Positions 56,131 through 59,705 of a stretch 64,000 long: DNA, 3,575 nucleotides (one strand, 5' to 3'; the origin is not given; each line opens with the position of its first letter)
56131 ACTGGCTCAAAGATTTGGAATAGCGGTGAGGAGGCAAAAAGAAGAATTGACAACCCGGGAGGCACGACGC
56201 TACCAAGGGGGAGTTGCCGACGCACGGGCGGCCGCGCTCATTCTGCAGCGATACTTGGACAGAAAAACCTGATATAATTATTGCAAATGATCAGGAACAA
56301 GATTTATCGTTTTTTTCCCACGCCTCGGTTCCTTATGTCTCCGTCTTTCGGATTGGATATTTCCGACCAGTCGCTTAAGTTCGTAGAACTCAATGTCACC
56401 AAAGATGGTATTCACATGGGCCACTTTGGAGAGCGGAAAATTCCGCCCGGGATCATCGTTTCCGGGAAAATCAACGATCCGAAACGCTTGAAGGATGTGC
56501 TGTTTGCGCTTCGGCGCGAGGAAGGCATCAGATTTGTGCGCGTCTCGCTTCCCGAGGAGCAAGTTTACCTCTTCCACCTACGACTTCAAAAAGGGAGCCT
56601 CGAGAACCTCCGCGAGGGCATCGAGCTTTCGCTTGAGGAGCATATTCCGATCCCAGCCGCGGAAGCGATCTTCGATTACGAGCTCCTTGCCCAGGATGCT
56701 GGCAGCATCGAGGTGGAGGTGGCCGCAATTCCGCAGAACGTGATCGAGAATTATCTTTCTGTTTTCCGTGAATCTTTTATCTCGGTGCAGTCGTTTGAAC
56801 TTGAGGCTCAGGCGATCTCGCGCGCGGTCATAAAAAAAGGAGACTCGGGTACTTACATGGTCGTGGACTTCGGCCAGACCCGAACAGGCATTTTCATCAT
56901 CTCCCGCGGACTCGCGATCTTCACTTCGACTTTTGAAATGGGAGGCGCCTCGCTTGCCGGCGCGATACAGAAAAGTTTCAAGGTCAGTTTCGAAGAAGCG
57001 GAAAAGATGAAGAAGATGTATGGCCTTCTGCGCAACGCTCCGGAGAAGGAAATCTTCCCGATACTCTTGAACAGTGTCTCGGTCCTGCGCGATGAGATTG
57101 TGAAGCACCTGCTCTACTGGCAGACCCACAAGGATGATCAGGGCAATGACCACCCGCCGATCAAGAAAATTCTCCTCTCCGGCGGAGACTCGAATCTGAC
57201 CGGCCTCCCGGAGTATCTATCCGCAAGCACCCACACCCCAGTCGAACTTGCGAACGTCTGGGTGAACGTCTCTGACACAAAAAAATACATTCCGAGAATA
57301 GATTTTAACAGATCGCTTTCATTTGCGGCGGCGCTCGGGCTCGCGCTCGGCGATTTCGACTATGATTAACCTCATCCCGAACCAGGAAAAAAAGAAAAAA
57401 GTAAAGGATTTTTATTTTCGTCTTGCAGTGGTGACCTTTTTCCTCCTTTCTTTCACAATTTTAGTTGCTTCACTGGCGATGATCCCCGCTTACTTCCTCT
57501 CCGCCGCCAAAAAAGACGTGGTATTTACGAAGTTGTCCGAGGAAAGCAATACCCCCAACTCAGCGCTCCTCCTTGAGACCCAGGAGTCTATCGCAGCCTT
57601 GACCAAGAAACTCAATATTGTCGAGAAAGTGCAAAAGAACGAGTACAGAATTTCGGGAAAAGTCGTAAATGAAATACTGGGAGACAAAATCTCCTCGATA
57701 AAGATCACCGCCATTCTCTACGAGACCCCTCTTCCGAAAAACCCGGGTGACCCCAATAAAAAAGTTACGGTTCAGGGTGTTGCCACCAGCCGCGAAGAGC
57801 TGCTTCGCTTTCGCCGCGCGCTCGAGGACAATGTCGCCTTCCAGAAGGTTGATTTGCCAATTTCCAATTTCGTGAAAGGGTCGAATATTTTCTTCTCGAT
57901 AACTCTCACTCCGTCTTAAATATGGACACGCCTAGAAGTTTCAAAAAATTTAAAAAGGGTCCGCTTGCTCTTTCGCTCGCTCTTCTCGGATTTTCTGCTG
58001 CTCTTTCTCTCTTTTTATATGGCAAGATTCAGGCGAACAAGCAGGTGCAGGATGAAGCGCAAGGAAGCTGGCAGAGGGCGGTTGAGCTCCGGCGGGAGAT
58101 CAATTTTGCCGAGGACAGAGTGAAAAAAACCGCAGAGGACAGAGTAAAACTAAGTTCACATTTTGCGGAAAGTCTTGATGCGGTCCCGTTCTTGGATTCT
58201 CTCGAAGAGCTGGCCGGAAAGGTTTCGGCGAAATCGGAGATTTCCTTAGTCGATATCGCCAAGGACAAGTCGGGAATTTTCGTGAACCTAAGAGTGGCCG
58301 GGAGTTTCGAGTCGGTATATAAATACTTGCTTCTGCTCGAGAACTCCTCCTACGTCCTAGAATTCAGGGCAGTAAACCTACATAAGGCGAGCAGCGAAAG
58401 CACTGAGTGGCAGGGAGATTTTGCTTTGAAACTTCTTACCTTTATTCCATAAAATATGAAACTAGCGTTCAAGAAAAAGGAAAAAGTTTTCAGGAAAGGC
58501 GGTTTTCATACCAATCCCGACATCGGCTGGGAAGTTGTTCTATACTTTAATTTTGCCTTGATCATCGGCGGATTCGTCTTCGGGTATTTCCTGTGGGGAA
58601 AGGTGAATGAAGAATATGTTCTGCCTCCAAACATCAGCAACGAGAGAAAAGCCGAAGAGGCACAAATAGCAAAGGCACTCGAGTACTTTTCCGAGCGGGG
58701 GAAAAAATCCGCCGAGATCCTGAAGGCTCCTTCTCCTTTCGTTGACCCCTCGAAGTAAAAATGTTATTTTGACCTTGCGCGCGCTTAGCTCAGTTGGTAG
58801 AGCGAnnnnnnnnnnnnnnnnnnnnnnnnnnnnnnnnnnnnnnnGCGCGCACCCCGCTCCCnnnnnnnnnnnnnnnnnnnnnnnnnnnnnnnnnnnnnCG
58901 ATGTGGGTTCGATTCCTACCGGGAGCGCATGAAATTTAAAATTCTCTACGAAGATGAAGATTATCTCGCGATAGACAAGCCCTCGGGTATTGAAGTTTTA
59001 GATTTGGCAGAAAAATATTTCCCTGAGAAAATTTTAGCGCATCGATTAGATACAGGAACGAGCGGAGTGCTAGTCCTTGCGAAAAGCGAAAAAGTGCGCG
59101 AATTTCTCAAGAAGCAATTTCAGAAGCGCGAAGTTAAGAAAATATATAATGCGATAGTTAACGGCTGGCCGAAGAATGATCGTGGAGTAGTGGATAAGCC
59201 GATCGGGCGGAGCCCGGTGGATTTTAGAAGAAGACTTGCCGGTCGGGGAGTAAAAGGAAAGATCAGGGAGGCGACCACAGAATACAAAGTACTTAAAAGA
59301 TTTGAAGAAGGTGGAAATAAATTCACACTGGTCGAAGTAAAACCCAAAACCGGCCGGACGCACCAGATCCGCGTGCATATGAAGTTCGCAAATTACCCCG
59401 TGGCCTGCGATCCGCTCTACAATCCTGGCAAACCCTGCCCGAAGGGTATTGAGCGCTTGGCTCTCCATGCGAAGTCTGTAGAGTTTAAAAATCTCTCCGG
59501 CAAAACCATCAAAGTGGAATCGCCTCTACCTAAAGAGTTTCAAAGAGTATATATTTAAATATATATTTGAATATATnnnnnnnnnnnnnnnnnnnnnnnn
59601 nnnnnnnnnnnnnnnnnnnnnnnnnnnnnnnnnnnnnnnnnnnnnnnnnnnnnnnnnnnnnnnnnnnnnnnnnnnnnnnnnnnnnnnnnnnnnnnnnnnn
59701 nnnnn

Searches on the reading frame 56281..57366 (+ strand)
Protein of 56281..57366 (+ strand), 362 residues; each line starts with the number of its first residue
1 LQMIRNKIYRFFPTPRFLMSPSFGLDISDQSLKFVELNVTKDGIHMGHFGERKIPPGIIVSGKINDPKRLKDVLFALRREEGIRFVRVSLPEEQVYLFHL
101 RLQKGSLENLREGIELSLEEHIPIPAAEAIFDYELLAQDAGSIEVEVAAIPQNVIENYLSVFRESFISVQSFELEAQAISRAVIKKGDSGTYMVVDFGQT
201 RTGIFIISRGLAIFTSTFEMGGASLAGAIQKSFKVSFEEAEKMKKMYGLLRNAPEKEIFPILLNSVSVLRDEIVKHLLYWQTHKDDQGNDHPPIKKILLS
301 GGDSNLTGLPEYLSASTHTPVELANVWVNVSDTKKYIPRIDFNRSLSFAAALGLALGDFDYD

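Call 43: search_protein_families(library=pfam, proteins=[window:56281-57366:+], max_evalue=0.001)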
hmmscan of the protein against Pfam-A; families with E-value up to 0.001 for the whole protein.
window:56281-57366:+ (362 aa): 3 families
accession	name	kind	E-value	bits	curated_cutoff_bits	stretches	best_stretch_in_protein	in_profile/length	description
PF11104.14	PilM_2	-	2e-33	116.2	27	1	24-357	1-338/340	Type IV pilus assembly protein PilM;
PF14450.12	FtsA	-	1e-11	45.7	31.8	1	193-353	1-127/127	Cell division protein FtsA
PF06723.19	MreB_Mbl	-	3e-05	23.5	27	0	191-238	146-193/327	MreB/Mbl protein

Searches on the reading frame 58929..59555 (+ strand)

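Call 43: search_protein_families(library=pfam, proteins=[window:58929-59555:+], max_evalue=0.001)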
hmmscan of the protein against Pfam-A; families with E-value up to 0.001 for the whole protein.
window:58929-59555:+ (209 aa): 1 family
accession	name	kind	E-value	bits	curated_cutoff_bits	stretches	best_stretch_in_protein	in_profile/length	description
PF00849.27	PseudoU_synth_2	-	3e-25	89.7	26.8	1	36-151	41-150/152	RNA pseudouridylate synthase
